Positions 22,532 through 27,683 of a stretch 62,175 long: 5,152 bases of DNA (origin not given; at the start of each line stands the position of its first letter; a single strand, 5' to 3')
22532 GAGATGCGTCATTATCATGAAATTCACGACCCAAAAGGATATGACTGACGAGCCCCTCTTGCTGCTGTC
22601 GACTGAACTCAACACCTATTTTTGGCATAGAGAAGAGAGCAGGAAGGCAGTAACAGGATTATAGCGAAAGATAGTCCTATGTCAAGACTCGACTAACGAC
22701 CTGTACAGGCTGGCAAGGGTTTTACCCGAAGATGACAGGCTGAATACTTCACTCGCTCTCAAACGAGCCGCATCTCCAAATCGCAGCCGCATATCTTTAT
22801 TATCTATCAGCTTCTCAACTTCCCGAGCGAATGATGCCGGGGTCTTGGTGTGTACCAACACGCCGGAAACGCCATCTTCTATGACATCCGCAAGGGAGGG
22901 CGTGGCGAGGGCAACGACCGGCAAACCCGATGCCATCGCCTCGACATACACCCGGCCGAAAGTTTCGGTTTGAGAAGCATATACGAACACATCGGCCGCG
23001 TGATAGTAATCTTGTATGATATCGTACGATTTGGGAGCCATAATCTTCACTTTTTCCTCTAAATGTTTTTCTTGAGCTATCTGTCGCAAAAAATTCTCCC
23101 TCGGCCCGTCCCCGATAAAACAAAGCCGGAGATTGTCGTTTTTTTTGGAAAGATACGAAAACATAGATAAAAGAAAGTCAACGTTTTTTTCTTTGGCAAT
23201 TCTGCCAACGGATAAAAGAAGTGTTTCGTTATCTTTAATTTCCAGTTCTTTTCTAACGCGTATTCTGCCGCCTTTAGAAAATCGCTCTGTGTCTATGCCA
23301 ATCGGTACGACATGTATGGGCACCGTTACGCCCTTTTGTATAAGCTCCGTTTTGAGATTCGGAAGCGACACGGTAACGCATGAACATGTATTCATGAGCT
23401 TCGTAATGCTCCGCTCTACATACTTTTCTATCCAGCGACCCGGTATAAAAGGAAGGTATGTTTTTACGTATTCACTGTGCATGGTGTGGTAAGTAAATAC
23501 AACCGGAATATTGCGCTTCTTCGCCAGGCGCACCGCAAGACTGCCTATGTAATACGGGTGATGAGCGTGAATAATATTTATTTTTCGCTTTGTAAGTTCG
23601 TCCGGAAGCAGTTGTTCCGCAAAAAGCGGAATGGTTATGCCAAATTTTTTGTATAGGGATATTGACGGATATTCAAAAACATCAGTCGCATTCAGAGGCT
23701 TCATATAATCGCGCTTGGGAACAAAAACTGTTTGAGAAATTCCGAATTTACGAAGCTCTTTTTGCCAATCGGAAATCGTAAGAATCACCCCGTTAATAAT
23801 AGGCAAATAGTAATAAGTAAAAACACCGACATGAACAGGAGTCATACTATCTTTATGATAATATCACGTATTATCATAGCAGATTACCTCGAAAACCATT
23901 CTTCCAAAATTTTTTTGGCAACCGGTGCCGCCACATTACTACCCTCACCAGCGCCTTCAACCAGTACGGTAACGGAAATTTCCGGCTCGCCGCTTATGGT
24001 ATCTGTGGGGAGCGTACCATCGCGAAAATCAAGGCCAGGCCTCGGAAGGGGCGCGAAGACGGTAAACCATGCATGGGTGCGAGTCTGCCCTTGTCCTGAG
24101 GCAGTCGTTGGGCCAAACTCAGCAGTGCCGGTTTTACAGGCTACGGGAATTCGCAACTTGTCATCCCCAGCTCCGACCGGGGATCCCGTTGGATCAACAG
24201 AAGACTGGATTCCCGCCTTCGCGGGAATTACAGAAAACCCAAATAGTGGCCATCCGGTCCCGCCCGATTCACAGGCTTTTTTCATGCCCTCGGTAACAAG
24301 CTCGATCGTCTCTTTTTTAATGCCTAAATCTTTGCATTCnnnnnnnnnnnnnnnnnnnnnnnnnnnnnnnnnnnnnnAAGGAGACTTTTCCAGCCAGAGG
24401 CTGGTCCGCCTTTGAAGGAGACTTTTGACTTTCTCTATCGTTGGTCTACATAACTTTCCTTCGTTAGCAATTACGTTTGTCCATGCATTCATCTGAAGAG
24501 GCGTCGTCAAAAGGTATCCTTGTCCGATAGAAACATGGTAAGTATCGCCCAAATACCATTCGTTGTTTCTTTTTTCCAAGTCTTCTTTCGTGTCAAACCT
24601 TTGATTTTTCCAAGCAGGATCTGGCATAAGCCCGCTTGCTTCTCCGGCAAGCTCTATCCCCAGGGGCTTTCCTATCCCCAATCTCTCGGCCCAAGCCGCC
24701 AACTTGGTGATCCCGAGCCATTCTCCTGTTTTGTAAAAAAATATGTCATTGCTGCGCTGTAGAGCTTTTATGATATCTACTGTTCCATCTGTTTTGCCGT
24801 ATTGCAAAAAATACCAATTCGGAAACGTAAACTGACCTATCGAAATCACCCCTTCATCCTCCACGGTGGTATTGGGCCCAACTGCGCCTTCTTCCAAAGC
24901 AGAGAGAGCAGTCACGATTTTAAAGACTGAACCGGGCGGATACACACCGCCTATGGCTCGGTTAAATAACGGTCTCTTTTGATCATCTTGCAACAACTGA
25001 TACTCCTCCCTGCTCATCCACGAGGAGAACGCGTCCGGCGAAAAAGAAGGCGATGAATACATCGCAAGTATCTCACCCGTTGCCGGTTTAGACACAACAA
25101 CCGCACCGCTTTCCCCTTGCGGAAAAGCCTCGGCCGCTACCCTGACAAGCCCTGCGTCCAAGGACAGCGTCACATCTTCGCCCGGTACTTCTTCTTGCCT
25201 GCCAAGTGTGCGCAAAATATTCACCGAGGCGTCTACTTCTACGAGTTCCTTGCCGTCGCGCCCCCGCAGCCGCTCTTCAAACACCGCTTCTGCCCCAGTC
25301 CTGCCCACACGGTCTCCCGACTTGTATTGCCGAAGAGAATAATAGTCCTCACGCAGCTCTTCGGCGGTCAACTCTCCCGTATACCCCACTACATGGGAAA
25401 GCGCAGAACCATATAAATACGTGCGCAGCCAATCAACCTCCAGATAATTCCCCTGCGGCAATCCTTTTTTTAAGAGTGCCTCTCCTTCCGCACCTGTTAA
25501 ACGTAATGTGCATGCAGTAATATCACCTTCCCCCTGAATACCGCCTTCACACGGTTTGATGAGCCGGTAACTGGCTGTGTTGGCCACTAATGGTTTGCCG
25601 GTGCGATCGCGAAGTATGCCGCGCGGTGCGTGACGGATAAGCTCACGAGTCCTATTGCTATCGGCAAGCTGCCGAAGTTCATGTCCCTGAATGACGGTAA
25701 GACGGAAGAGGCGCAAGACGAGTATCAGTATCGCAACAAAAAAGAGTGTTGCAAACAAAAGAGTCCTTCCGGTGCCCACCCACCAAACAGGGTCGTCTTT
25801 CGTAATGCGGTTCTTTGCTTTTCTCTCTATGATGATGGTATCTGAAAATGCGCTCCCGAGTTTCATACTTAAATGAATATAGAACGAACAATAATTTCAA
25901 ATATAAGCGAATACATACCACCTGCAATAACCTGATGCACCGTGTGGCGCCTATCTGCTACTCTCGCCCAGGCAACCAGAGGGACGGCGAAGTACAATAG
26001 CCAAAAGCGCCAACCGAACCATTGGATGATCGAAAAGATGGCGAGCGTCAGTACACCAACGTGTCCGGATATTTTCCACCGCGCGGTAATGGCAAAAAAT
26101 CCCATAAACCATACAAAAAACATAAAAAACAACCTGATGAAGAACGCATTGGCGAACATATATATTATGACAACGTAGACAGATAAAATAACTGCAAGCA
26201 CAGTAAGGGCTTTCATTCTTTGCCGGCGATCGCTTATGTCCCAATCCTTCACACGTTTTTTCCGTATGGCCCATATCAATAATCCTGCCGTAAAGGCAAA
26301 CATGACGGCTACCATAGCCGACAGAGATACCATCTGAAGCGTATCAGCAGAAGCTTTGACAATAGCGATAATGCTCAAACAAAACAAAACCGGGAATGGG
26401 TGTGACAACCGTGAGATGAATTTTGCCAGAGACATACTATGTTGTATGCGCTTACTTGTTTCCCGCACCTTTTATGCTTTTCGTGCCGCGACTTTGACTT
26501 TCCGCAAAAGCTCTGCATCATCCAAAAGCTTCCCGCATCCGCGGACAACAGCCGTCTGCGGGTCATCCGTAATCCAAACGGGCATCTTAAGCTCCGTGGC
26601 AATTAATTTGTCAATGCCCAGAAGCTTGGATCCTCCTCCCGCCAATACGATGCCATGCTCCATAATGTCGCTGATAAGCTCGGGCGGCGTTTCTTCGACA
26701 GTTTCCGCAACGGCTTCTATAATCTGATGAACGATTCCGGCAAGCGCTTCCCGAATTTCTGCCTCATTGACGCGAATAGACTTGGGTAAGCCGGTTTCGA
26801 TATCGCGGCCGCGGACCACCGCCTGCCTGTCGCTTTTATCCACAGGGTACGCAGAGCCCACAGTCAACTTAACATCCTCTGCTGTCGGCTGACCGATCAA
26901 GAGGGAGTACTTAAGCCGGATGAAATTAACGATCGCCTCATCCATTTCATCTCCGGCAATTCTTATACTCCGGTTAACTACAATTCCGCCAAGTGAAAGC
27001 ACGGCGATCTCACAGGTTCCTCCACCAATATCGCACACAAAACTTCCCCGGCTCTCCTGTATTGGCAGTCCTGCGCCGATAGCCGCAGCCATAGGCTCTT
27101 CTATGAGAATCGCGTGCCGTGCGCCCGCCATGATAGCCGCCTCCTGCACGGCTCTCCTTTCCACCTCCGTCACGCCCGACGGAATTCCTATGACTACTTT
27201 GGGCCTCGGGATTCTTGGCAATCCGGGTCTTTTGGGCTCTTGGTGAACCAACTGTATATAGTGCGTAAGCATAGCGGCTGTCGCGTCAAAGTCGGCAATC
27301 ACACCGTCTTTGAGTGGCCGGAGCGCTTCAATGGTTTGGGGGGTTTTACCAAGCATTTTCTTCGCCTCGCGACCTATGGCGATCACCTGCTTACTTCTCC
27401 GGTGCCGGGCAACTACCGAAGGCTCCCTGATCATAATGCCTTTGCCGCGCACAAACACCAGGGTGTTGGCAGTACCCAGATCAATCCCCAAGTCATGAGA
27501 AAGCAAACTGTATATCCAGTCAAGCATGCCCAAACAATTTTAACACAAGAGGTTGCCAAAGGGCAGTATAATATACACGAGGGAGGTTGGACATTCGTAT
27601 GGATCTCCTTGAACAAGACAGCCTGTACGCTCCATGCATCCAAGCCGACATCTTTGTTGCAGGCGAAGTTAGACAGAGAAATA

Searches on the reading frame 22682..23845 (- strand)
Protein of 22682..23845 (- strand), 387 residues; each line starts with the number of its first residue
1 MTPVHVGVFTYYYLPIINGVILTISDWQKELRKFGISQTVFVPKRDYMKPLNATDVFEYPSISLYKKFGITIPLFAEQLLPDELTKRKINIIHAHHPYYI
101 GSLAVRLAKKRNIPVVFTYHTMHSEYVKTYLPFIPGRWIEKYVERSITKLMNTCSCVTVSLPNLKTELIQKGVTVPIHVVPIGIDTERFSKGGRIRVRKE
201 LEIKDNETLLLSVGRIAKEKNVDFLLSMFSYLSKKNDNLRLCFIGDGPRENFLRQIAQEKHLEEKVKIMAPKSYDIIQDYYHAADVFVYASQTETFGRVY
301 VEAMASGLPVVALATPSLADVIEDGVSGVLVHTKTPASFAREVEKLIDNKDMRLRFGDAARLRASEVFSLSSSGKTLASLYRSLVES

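Call 80: search_protein_families(library=pfam, proteins=[window:22682-23845:-], max_evalue=0.001)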
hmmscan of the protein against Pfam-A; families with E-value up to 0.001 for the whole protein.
window:22682-23845:- (387 aa): 6 families
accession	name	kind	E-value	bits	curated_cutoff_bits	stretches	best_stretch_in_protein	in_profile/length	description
PF00534.26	Glycos_transf_1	-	4.4e-46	157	26.4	1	196-362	4-171/172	Glycosyl transferases group 1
PF13692.12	Glyco_trans_1_4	-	7.7e-34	117.4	27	1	209-349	3-142/142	Glycosyl transferases group 1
PF13439.12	Glyco_transf_4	-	2e-22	80.4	28.5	1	18-188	2-170/170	Glycosyltransferase Family 4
PF13579.12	Glyco_trans_4_4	-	1.8e-10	41.8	29.7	1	19-183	2-158/158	Glycosyl transferase 4-like domain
PF20706.3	GT4-conflict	-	7.6e-08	32.2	26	1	101-345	93-353/385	Family 4 Glycosyltransferase in conflict systems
PF13524.12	Glyco_trans_1_2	-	5.6e-05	23.6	25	1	279-365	42-130/144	Glycosyl transferase-like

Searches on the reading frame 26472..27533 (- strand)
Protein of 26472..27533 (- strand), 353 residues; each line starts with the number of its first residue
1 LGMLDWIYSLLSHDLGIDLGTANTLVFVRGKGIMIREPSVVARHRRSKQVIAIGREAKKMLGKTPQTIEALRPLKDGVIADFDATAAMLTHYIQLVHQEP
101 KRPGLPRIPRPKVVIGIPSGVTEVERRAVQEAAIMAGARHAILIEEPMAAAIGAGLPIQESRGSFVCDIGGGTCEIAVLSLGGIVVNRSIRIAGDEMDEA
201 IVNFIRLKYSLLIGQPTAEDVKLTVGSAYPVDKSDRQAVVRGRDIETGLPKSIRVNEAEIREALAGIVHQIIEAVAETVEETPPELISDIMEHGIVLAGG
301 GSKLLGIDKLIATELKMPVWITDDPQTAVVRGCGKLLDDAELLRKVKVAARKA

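Call 77: find_encoding_contigs(protein=window:26472-27533:-, flank=2000, max_places=10)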
Protein window:26472-27533:- (353 aa): no gene with exactly this product is on record in the collection.
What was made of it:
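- Tried and rejected: The window's MreB ORF as I read it is not on record as an exact sequence, so it gave no organism handle (call 77).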

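Call 80: search_protein_families(library=pfam, proteins=[window:26472-27533:-], max_evalue=0.001)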
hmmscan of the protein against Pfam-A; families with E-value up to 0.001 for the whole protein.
window:26472-27533:- (353 aa): 6 families
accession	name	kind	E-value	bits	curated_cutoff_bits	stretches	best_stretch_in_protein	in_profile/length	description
PF06723.19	MreB_Mbl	-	1.5e-133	445.1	27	1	13-343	2-325/327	MreB/Mbl protein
PF00012.26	HSP70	-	1.2e-13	50.7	20.6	1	112-214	135-243/599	Hsp70 protein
PF14450.12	FtsA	-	3.6e-12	47.2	31.8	1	166-324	2-112/127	Cell division protein FtsA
PF25216.1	Volactin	-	5e-07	29.9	35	1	42-333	50-317/321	Volactin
PF00022.25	Actin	-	5.7e-06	25.6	27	0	37-206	30-188/410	Actin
PF11104.14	PilM_2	-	0.0009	18.7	27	0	294-323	277-306/340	Type IV pilus assembly protein PilM;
